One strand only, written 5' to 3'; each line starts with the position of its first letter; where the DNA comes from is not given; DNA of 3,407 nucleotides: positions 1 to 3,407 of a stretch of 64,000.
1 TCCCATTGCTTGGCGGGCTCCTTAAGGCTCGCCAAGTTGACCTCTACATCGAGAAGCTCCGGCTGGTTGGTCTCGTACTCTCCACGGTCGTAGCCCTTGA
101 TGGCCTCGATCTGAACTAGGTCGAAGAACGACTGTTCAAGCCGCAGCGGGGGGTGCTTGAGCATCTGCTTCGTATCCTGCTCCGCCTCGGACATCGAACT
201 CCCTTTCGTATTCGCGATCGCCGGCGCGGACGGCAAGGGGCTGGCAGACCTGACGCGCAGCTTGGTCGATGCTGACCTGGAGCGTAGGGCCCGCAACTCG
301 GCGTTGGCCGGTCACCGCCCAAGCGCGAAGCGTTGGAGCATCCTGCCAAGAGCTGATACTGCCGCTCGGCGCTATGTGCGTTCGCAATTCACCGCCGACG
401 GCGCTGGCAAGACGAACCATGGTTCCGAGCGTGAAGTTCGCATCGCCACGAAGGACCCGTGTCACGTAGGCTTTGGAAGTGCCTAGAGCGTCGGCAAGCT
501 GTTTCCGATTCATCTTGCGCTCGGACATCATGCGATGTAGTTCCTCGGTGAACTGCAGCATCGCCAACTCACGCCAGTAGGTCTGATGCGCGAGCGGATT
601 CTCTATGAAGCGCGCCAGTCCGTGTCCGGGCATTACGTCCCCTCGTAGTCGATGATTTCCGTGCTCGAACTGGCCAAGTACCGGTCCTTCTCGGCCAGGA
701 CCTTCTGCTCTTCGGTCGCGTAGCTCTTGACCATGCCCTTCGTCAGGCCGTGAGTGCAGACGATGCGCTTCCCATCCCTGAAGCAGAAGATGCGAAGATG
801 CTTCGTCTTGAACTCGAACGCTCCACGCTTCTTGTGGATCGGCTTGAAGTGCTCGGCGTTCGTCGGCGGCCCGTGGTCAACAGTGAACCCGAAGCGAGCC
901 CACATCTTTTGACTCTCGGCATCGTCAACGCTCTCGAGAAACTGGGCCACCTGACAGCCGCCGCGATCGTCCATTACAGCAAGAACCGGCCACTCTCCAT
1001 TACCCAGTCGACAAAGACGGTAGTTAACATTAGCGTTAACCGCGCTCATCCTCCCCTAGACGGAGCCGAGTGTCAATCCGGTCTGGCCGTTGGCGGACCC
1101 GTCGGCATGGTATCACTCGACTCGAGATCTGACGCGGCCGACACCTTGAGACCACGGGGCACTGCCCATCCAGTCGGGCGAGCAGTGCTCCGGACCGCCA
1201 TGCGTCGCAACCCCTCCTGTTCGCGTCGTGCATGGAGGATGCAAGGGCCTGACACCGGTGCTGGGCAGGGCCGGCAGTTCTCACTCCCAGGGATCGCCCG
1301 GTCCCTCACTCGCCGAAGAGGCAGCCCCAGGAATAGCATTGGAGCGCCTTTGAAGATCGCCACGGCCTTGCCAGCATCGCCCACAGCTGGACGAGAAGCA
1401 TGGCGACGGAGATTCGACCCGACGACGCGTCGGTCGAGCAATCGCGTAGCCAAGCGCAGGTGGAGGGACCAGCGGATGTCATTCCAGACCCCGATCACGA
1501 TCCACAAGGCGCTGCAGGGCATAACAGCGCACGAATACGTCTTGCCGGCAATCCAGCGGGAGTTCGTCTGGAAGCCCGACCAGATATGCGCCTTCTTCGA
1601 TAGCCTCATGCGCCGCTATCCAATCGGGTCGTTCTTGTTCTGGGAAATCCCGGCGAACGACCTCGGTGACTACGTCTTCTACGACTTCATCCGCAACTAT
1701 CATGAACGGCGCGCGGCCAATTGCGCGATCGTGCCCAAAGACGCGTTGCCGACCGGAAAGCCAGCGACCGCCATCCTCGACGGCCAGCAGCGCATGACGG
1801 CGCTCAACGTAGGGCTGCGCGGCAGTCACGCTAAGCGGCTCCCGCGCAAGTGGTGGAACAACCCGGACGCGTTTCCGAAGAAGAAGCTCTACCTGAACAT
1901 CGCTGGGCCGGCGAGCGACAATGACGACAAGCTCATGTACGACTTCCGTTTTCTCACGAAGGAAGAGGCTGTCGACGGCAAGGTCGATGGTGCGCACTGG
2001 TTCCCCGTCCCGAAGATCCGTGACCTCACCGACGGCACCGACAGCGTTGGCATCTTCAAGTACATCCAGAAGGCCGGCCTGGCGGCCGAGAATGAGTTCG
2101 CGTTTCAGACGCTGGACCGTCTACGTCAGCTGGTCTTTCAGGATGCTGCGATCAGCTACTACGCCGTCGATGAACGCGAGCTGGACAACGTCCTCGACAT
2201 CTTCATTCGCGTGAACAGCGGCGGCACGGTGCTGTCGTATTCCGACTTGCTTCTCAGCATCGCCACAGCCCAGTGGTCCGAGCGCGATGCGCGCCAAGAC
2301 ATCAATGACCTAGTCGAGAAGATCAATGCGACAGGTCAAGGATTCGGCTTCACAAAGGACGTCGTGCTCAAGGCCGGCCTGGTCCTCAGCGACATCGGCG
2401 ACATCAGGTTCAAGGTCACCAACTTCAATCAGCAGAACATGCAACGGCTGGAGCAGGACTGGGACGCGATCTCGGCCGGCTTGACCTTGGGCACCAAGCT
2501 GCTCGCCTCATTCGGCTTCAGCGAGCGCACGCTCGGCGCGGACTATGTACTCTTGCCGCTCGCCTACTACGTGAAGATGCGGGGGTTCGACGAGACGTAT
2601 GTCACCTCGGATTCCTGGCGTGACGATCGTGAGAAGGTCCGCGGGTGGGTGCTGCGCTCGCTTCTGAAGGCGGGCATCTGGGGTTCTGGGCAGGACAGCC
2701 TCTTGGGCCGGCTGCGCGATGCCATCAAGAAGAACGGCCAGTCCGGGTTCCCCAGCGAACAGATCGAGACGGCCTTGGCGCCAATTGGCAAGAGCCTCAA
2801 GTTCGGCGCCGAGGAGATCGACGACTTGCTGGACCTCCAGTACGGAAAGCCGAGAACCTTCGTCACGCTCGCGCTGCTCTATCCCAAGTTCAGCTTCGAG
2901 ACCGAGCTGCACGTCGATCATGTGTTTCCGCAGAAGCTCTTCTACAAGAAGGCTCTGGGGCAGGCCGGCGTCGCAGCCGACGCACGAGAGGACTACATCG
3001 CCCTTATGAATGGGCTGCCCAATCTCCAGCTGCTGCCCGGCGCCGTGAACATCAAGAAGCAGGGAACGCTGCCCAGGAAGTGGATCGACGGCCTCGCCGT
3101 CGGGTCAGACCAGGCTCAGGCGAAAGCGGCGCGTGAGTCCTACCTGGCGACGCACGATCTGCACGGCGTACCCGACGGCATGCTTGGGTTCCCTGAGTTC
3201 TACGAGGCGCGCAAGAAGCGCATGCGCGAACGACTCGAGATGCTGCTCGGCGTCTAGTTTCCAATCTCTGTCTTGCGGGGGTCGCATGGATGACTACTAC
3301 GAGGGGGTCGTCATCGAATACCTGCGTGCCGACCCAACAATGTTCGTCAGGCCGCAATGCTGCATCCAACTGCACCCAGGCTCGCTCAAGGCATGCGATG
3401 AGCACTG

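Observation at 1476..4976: GmrSD/BrxU-like type IV restriction gene followed by two translationally coupled unknown genes, one RNase-H-like: candidate undescribed three-gene module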

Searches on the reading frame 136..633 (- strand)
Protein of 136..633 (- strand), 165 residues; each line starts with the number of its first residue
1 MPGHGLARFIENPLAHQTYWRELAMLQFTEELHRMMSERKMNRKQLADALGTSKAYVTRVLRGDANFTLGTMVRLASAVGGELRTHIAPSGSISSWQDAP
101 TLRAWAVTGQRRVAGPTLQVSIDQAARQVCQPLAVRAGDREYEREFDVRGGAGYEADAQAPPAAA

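Call 47: search_protein_families(library=pfam, proteins=[window:136-633:-], max_evalue=0.001)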
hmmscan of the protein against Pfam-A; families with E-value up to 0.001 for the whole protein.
window:136-633:- (165 aa): 3 families
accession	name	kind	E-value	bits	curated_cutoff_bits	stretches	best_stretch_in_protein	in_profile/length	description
PF01381.28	HTH_3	-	8.8e-08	32.5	23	1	38-81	7-50/55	Helix-turn-helix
PF13560.12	HTH_31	-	3.5e-07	30.9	27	1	27-80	1-55/64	Helix-turn-helix domain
PF13443.12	HTH_26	-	1.9e-06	28.5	22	1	32-79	2-50/63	Cro/C1-type HTH DNA-binding domain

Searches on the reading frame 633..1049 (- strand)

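Call 47: search_protein_families(library=pfam, proteins=[window:633-1049:-], max_evalue=0.001)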
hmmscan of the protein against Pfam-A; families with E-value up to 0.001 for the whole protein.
window:633-1049:- (138 aa): 1 family
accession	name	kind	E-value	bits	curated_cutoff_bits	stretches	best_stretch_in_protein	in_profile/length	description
PF05973.20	Gp49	-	1.7e-06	28.4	23.9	1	37-114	2-82/90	Phage derived protein Gp49-like (DUF891)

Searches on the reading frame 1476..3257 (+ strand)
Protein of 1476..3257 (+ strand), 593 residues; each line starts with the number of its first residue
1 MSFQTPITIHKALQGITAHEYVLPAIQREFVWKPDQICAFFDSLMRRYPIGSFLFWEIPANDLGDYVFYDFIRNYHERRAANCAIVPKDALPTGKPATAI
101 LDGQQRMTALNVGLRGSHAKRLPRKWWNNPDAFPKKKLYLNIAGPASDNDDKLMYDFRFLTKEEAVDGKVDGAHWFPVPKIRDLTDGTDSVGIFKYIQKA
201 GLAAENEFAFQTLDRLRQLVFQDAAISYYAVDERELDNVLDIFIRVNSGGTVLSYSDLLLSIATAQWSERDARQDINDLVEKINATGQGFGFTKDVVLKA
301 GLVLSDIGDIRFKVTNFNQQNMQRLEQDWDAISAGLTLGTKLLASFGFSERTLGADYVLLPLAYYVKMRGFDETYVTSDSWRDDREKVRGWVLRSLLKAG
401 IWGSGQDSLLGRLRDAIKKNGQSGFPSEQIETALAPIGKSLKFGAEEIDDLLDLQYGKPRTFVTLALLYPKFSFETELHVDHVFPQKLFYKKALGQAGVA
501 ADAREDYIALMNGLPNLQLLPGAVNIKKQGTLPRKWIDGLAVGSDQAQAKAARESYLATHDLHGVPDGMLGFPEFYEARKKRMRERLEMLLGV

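Call 7: search_protein_families(library=pfam, proteins=[window:1476-3257:+], max_evalue=1)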
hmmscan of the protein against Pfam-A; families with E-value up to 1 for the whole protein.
window:1476-3257:+ (593 aa): 4 families
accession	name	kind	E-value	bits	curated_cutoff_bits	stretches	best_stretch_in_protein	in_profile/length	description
PF03235.19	GmrSD_N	-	3.2e-27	96.4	33.2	1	10-261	2-196/199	GmrSD restriction endonuclease, N-terminal domain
PF07510.16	GmrSD_C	-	0.0073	16.6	23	1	476-528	50-94/138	GmrSD restriction endonucleases, C-terminal domain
PF07196.18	Flagellin_IN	-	0.17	12.5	22.7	0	273-293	20-40/55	Flagellin hook IN motif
PF16335.10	GtaA_6_Hairpin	-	0.2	11.4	24.9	1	438-507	207-277/343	Glutaminase A six helical-hairpin domain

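Call 8: search_protein_families(library=padloc, proteins=[window:1476-3257:+], max_evalue=1)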
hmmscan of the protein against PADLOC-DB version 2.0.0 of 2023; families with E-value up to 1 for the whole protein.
window:1476-3257:+ (593 aa): 12 families
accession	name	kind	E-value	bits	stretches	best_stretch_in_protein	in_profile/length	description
PDLC04151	HEC-05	-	9.5e-208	689.7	1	1-591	20-593/600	-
PDLC04150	HEC-05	-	2.9e-118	394.2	1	2-591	3-581/583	-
PDLC04152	HEC-05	-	1.6e-77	259.4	1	18-554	17-529/566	-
PDLC04153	HEC-05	-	2e-57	192.8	2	214-548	231-570/621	-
PDLC04709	PDC-M55C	-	4.8e-20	69.7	2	9-120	17-113/554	-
PDLC03877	NsnA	-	1.2e-09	35.9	2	99-258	110-195/385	-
PDLC04027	PD-T4-2_A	-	1.6e-05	22.2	1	22-53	54-85/363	-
PDLC02695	Orf5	-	0.00044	16.8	1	197-261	188-251/601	Orf5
PDLC02686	Orf5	-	0.0038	13.8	1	16-112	16-91/566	Orf5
PDLC04157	HEC-06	-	0.0044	13.7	1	15-45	17-47/558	-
PDLC04155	HEC-06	-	0.0044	13.5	1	16-46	16-46/562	-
PDLC02693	Orf5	-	0.019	12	0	19-48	7-36/543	Orf5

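Call 9: search_protein_families(library=ncbifam, proteins=[window:1476-3257:+], max_evalue=1)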
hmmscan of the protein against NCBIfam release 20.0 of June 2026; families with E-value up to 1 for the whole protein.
window:1476-3257:+ (593 aa): 0 families

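Call 54: search_solved_structures(query=window:1476-3254:+, max_evalue=0.001, show_alignments=1)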
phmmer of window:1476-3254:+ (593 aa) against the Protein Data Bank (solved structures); distinct sequences matched with E-value up to 0.001: 1.
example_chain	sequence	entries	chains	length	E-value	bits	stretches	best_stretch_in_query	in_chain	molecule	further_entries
7p9k_A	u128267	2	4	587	6.6e-159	533.2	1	3-588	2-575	DUF262 domain-containing protein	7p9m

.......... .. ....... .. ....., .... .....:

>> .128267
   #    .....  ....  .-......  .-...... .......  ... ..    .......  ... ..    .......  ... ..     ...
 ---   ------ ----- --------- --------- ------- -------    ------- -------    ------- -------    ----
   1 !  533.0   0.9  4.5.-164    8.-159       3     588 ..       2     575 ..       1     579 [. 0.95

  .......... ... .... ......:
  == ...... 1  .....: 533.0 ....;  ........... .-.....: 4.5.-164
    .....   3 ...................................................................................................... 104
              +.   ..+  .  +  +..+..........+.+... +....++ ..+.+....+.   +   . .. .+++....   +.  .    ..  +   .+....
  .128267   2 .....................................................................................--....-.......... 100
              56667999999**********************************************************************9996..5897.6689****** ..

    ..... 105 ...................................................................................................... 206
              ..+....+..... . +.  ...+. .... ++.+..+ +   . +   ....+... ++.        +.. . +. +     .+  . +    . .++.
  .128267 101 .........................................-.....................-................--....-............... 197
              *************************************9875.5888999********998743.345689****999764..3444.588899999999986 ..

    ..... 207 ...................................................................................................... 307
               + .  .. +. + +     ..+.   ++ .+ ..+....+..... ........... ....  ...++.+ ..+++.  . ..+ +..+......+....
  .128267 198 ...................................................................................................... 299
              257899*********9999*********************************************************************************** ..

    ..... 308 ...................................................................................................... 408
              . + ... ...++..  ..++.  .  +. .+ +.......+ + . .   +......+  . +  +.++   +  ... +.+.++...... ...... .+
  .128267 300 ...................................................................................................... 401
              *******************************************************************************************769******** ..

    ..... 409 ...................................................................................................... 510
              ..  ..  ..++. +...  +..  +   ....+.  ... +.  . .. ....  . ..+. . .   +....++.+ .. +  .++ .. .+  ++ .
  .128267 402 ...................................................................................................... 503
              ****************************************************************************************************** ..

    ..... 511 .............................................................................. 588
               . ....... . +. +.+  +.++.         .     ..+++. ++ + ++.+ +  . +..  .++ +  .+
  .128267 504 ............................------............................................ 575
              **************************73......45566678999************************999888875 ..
